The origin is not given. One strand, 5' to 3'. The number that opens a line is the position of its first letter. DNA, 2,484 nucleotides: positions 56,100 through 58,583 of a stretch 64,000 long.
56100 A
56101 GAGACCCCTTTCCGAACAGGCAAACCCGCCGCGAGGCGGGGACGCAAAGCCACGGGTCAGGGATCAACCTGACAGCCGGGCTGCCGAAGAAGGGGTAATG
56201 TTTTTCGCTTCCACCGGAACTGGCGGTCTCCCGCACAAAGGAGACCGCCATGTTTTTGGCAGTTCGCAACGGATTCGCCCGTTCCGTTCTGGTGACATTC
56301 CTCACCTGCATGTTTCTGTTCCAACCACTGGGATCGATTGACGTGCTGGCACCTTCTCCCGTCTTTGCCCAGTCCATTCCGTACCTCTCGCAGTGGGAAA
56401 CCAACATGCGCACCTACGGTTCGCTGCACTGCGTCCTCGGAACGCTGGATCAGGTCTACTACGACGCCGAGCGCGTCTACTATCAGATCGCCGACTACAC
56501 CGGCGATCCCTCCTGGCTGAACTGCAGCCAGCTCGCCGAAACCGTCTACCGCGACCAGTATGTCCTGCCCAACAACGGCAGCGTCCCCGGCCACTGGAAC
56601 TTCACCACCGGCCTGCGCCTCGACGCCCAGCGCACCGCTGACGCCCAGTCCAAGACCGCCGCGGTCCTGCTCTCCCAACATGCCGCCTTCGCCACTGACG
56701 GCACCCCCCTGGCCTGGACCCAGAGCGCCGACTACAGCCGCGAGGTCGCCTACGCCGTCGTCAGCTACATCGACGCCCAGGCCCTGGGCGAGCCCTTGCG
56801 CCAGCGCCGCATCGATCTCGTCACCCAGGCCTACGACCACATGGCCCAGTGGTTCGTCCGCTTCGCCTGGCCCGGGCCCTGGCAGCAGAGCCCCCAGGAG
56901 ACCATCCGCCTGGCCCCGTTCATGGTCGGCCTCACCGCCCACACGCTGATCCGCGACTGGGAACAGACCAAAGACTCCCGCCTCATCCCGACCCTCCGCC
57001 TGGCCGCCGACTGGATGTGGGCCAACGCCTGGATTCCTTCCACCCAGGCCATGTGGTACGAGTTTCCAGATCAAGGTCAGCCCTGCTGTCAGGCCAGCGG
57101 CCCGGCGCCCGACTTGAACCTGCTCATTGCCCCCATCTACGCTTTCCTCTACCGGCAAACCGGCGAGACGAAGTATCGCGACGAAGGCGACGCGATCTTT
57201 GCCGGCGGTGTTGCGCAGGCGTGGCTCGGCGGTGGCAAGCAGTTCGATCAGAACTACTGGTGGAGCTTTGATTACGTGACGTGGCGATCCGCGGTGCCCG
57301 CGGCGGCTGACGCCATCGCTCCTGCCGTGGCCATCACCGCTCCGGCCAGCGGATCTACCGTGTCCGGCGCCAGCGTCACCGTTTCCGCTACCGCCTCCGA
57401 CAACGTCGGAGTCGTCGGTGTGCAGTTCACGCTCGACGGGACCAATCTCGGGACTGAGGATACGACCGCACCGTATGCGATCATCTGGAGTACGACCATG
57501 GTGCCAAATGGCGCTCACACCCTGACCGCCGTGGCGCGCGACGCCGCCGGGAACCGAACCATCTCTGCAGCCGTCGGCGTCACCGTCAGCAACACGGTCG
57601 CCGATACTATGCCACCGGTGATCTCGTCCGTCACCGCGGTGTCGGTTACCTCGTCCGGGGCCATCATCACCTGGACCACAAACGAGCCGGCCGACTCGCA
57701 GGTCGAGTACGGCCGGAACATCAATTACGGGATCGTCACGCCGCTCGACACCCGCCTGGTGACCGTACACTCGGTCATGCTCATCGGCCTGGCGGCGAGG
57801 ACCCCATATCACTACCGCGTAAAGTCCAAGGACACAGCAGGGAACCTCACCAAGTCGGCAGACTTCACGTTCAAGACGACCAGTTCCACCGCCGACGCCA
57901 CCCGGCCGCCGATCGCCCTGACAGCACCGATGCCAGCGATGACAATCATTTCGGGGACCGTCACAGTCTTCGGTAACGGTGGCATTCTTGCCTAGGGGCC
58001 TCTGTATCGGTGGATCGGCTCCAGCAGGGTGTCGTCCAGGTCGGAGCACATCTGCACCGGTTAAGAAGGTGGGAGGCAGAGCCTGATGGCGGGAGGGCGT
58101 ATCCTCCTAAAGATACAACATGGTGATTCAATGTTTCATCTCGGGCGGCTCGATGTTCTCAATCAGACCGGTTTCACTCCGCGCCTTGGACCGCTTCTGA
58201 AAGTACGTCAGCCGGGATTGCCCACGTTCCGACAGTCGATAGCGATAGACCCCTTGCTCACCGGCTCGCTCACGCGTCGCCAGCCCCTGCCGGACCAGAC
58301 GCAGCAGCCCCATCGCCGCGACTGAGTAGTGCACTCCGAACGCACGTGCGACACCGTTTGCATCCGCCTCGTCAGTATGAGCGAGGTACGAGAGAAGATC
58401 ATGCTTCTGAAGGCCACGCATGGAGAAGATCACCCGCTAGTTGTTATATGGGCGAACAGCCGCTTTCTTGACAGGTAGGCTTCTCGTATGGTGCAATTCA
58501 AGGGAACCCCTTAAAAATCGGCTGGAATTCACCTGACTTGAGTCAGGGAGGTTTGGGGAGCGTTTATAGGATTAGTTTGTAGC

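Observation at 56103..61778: Three c-di-GMP-I (GEMM) riboswitch-like leaders, each preceding one of three tandem paralogous secreted Ig/FN3-domain proteins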

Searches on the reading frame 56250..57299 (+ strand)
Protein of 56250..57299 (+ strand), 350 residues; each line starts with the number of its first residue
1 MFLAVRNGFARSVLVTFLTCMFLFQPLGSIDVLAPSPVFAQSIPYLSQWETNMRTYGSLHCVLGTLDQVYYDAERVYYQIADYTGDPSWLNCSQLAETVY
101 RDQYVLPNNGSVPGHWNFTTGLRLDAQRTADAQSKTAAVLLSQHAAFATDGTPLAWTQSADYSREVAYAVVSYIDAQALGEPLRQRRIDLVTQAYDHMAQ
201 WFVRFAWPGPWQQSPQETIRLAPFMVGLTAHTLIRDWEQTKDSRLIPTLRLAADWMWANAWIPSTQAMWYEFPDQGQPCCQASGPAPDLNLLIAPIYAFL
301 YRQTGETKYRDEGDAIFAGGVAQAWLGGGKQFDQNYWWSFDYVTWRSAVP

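Call 25: find_related_loci(query=A3, collection=genome_contigs, flank=3000)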
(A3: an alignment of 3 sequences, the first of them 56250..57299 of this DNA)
Query A3 (350 aa) in genome_contigs; peptide patterns used: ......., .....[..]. (x = any residue, [..] = any of these).
38 stretches matched a pattern; 2 encode a relative of the query (tblastn E <= 1e-3); 2 distinct loci.
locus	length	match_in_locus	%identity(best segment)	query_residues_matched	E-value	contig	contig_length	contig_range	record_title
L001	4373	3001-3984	64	43-347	3e-139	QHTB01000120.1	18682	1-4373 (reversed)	MAG: Candidatus Rokuibacteriota bacterium isolate AR17 14_0903_12_30cm_scaffold_4293_curated, whole genome shotgun seque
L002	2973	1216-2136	63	43-350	1e-129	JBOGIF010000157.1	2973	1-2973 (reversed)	MAG: Acidimicrobiales bacterium isolate H1-B1_metabat2.bin.96 k127_1304108, whole genome shotgun sequence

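Call 27: find_homologous_proteins(query=window:56250-57299:+, max_evalue=0.00001)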
Query window:56250-57299:+ (350 aa): 686 proteins with E <= 0.00001 among 3537 candidates; the best 120 are listed.
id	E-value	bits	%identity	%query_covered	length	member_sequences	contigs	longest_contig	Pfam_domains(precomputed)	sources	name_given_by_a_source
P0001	2.2e-241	818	100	100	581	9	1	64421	PF17957.8,PF16656.12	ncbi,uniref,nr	ncbi:MAG: hypothetical protein E6H05_01940 [Bacillati bacterium ANGP1]|uniref:Fibronectin type-III d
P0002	1.2e-210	717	89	99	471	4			PF17957.8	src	-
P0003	3.4e-190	650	79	100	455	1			PF17957.8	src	-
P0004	8.0e-171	586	50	88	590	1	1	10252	PF07944.19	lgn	-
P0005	1.0e-168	579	50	88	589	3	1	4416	PF07944.19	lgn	-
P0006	1.2e-166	572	72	99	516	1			-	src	-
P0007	3.4e-161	554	73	92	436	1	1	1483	PF01833.31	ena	-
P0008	4.1e-155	534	72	95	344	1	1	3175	-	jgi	jgi:hypothetical protein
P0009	8.0e-154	530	74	87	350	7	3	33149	-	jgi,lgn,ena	-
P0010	2.4e-150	519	74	87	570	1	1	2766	PF13385.14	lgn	-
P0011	3.7e-149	515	71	91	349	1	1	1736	-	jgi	jgi:hypothetical protein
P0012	2.6e-138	479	65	88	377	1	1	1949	-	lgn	-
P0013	2.0e-136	473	72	81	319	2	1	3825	-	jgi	jgi:hypothetical protein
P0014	4.2e-133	462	67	88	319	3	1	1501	-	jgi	jgi:hypothetical protein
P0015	2.0e-129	450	64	87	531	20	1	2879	-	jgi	-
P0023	1.4e-119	417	61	86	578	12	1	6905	PF17957.8,PF16656.12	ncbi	-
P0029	5.2e-117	409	58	91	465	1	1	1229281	PF17957.8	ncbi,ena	-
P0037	2.5e-108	380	58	87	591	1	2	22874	PF17957.8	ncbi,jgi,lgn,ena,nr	ncbi:MAG TPA: Ig-like domain-containing protein [Candidatus Acidoferrum sp.]|nr:Ig-like domain-conta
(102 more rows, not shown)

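Call 42: predict_structure(alignment_id=A4)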
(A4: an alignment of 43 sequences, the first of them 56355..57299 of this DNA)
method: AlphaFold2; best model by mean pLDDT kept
length: 315 residues; sequences in the alignment: 43
mean_pLDDT: 91.5   pTM: 0.91
mean pLDDT of the five models: 91.5, 91.4, 90.8, 90.5, 89.7
residues with pLDDT >= 90: 254; 70-90: 29; 50-70: 24; < 50: 8
segments of 3 or more residues with pLDDT < 50: 177-182
pLDDT, mean of each block of 10 residues (from residue 1): 75 98 94 94 98 98 98 97 98 98 98 95 93 99 98 98 81 50 69 97 98 96 92 81 68 94 98 98 96 94 97 82
secondary structure, 60 per line:
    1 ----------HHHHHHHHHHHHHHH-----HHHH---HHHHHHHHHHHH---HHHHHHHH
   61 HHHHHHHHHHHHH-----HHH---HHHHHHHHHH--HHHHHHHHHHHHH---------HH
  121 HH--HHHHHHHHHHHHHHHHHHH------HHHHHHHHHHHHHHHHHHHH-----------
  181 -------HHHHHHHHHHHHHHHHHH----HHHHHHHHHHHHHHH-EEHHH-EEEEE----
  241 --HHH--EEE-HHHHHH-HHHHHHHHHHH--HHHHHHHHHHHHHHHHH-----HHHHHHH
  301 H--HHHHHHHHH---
elements in order: H11-25 H31-34 H38-49 H53-73 H85-94 H97-109 H119-122 H125-143 H150-169 H188-205 H210-224 E232-236 E248-250 H252-257 H259-269 H272-288 H294-301 H304-312

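Call 46: fold_search(model_id=the predicted structure, library=pdb)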
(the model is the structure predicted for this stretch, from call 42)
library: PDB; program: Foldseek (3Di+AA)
matches with E <= 10: 426; with E <= 0.001: 0
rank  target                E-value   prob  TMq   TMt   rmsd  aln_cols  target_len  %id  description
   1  3gt5                  4.0e-03  1.00  0.64  0.54   7.5       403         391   13  Crystal structure of an N-acetylglucosamine 2-epimerase family protein from Xylella fastidiosa (released 2009-04-14)
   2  5x32_B                4.4e-03  1.00  0.63  0.53   8.0       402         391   11  Crystal structure of D-mannose isomerase (released 2018-02-07)
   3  3e6u_A                5.0e-03  1.00  0.50  0.41   8.3       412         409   12  Crystal structure of Human LanCL1 (released 2009-06-23)
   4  3e6u_D                7.1e-03  1.00  0.44  0.37   8.9       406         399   10  Crystal structure of Human LanCL1 (released 2009-06-23)
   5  3e6u_B                8.4e-03  1.00  0.48  0.40   9.0       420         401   10  Crystal structure of Human LanCL1 (released 2009-06-23)
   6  8czk_A                1.1e-02  1.00  0.46  0.38  10.9       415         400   12  Human LanCL1 bound to GSH and Dhb-Erk peptide (released 2023-01-25)
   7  4xuv_B                1.2e-02  1.00  0.58  0.56   7.2       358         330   11  Crystal structure of a glycoside hydrolase family 105 (GH105) enzyme from Thielavia terrestris (released 2015-02-11)
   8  5x32_A                1.2e-02  1.00  0.62  0.52   7.8       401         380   11  Crystal structure of D-mannose isomerase (released 2018-02-07)
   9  6wq1_A                1.3e-02  1.00  0.53  0.44   7.4       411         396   10  Eukaryotic LanCL2 protein (released 2021-05-05)
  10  3ani                  1.4e-02  1.00  0.55  0.47   9.6       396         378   11  Crystal structure of unsaturated glucuronyl hydrolase mutant D175N from Streptcoccus agalactiae (released 2010-10-06)
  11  3anj                  1.6e-02  1.00  0.56  0.48   9.6       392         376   11  Crystal structure of unsaturated glucuronyl hydrolase from Streptcoccus agalactiae (released 2010-10-06)
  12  3vxd_C                1.7e-02  1.00  0.52  0.46   9.6       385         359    9  Crystal structure of unsaturated glucuronyl hydrolase mutant D115N from Streptcoccus agalactiae (released 2012-10-03)
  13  3wiw                  2.0e-02  1.00  0.65  0.56   6.6       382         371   10  Crystal structure of unsaturated glucuronyl hydrolase specific for heparin (released 2014-01-08)
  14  9c9b_B                2.1e-02  1.00  0.49  0.47   8.3       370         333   12  Crystal structure of AprG complexed with an epimer of the octose product (released 2025-08-06)
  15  3wux                  2.2e-02  1.00  0.55  0.47   9.8       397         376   11  Crystal structure of unsaturated glucuronyl hydrolase mutant D115N/K370S from Streptococcus agalactiae (released 2014-05-28)
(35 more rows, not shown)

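Call 60: find_encoding_contigs(protein=P0009, flank=1500, max_places=3)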
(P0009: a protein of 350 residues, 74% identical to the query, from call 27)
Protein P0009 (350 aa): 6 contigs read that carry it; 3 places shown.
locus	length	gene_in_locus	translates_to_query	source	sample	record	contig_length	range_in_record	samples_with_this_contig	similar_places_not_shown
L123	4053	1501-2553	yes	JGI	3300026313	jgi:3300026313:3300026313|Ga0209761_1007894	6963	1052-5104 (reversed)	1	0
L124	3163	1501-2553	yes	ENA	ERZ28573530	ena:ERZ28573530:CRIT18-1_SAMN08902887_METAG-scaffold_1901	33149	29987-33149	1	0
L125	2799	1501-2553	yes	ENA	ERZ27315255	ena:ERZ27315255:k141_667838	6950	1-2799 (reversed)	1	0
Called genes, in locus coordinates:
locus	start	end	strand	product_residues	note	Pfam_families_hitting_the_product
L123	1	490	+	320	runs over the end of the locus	PF01522:Polysacc_deac_1, PF11959:DUF3473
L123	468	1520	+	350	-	-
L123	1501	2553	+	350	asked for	-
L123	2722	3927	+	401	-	-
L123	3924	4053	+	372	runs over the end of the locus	PF01408:GFO_IDH_MocA, PF02894:GFO_IDH_MocA_C, PF22725:GFO_IDH_MocA_C3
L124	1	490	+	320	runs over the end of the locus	PF01522:Polysacc_deac_1, PF11959:DUF3473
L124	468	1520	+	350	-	-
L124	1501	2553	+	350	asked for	-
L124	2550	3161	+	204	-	?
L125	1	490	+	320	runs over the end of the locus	PF01522:Polysacc_deac_1, PF11959:DUF3473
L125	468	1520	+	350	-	-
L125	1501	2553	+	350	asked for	-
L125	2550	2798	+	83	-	?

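Call 61: find_encoding_contigs(protein=P0023, flank=1500, max_places=2)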
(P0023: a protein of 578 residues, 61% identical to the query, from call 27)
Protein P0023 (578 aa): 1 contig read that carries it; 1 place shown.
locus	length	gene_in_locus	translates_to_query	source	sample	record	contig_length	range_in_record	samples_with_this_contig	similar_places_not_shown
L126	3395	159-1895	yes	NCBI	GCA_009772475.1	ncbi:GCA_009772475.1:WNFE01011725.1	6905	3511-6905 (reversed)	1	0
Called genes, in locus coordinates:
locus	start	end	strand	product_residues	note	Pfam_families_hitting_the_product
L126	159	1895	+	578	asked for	PF17957:Big_7, PF16656:Pur_ac_phosph_N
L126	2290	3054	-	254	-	PF13489:Methyltransf_23, PF13847:Methyltransf_31, PF08241:Methyltransf_11, PF08242:Methyltransf_12, PF13649:Methyltransf_25, PF01209:Ubie_methyltran (weak)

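Call 62: find_encoding_contigs(protein=P0029, flank=1500, max_places=2)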
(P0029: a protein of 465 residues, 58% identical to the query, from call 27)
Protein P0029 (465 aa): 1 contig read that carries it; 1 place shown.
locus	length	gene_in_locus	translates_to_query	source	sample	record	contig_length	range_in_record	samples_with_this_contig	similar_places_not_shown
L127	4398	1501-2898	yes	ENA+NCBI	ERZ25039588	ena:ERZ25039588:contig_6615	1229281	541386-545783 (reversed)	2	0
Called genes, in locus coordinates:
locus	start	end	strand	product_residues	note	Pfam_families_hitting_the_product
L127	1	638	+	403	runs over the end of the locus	PF22691:Thiolase_C_1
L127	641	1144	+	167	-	PF01796:OB_ChsH2_C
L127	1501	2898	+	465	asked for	PF17957:Big_7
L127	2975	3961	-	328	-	PF04909:Amidohydro_2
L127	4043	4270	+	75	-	PF22513:FitA-like_RHH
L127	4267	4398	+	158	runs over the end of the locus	PF01850:PIN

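Call 63: find_encoding_contigs(protein=P0037, flank=1500, max_places=2)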
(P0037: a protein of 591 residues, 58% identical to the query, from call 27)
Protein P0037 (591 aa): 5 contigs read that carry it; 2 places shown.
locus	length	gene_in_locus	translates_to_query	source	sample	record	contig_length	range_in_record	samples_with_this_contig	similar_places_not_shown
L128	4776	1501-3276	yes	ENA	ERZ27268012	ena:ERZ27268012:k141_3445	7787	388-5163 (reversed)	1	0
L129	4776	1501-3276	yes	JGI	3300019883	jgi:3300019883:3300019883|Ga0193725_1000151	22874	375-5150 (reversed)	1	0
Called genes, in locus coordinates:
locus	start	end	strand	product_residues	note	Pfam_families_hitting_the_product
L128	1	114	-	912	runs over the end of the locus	?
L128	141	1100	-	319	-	PF01370:Epimerase, PF02719:Polysacc_synt_2, PF04321:RmlD_sub_bind, PF01073:3Beta_HSD, PF07993:NAD_binding_4, PF13460:NAD_binding_10, PF16363:GDP_Man_Dehyd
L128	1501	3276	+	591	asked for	PF17957:Big_7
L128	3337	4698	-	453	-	PF00072:Response_reg, PF00158:Sigma54_activat, PF14532:Sigma54_activ_2, PF07728:AAA_5, PF25601:AAA_lid_14, PF09862:DUF2089 (faint), PF02954:HTH_8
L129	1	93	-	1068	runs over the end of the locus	-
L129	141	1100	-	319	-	PF01370:Epimerase, PF02719:Polysacc_synt_2, PF04321:RmlD_sub_bind, PF01073:3Beta_HSD, PF07993:NAD_binding_4, PF13460:NAD_binding_10, PF16363:GDP_Man_Dehyd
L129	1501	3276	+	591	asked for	PF17957:Big_7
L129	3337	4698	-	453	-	PF00072:Response_reg, PF00158:Sigma54_activat, PF14532:Sigma54_activ_2, PF07728:AAA_5, PF25601:AAA_lid_14, PF09862:DUF2089 (faint), PF02954:HTH_8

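Call 75: list_cluster_members(proteins=[P0001])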
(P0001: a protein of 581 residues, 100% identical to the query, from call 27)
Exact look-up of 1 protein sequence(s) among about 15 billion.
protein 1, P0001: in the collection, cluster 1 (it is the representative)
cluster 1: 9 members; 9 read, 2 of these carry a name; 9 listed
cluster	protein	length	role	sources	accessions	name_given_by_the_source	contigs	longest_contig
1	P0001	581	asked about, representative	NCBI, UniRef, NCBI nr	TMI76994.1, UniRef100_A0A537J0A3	MAG: hypothetical protein E6H05_01940 [Bacillati bacterium ANGP1] | Fibronectin type-III domain-containing protein n=1 Tax=Candidatus Segetimicrobium ... | MAG: hypothetical protein E6H05_01940 [Terrabacteria group bacterium ANGP1]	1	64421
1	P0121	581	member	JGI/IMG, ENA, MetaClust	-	\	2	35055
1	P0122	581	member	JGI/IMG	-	-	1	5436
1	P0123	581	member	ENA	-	-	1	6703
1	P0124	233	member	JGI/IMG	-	-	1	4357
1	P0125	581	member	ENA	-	-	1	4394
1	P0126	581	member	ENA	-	-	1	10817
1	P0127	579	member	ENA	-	-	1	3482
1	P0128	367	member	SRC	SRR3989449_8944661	-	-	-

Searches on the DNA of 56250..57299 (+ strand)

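Call 26: search_rna_families(sources=[L001, L002], threshold=gathering, show_alignments=4)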
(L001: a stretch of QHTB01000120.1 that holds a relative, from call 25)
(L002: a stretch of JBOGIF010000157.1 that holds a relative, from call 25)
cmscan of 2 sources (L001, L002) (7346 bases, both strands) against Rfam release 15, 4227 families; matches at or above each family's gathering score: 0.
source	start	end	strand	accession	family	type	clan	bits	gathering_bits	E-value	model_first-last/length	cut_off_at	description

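Call 64: search_rna_families(sources=[L123, L126, L127, L128], threshold=gathering)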
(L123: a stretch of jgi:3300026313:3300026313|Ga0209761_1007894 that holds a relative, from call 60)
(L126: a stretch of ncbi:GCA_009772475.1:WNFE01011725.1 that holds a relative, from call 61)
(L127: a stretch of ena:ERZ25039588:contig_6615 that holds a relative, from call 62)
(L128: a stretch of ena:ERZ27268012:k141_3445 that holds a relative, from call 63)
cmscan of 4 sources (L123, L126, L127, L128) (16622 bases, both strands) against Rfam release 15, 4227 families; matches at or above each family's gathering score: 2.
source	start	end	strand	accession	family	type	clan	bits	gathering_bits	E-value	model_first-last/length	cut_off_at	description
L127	1363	1445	+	RF03167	c-di-GMP-I-GGC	Cis-reg; riboswitch;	CL00126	73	59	5.8e-16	1-80/80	no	c-di-GMP-I-GGC riboswitch aptamer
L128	1328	1403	+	RF03167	c-di-GMP-I-GGC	Cis-reg; riboswitch;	CL00126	67.1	59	2.8e-14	1-80/80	no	c-di-GMP-I-GGC riboswitch aptamer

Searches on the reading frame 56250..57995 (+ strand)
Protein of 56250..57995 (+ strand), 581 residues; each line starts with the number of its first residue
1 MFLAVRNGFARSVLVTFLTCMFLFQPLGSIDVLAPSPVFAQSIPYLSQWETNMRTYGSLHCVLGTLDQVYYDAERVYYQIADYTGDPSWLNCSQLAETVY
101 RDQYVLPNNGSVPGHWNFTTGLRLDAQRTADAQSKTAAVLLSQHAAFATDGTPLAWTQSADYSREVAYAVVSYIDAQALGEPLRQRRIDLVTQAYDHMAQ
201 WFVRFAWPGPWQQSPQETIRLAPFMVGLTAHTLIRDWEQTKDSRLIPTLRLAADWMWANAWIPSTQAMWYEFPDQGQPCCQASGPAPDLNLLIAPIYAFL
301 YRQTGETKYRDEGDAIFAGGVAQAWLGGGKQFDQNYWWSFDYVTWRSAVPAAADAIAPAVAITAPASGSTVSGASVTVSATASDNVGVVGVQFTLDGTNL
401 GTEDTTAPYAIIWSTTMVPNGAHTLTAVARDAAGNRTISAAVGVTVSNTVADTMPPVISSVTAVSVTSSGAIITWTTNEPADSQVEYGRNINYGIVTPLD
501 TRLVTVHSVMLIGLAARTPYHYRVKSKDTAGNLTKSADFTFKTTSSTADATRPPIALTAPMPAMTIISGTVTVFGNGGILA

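Call 8: search_protein_families(library=pfam, proteins=[window:56250-57995:+], max_evalue=0.01)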
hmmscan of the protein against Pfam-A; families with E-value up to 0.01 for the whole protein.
window:56250-57995:+ (581 aa): 5 families
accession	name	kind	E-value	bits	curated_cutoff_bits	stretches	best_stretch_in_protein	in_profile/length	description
PF17957.7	Big_7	-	1.4e-19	70.9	24.1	1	358-427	1-70/70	Bacterial Ig domain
PF16656.11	Pur_ac_phosph_N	-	3e-06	28.1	30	1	461-543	6-93/93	Purple acid Phosphatase, N-terminal domain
PF19077.6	Big_13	-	0.00011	23.1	27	0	379-446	34-100/102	Bacterial Ig-like domain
PF00041.27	fn3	-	0.00079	20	25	1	459-540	4-82/84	Fibronectin type III domain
PF13750.12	Big_3_3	-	0.0086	16.2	27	0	409-468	3-58/157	Bacterial Ig-like domain (group 3)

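Call 17: find_encoding_contigs(protein=window:56250-57995:+, flank=3000, max_places=4)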
Protein window:56250-57995:+ (581 aa): no gene with exactly this product is on record in the collection.

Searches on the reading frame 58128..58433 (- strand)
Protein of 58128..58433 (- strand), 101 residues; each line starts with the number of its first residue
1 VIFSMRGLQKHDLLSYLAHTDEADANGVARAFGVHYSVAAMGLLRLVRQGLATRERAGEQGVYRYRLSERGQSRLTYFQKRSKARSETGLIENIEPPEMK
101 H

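Call 8: search_protein_families(library=pfam, proteins=[window:58128-58433:-], max_evalue=0.01)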
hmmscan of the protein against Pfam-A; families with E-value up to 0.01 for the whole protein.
window:58128-58433:- (101 aa): 2 families
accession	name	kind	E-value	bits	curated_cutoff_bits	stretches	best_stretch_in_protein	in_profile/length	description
PF12802.13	MarR_2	-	0.00012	22.6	27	1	9-60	6-58/61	MarR family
PF07848.18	PaaX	-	0.0039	17.8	24.8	1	30-71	31-70/70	PaaX-like protein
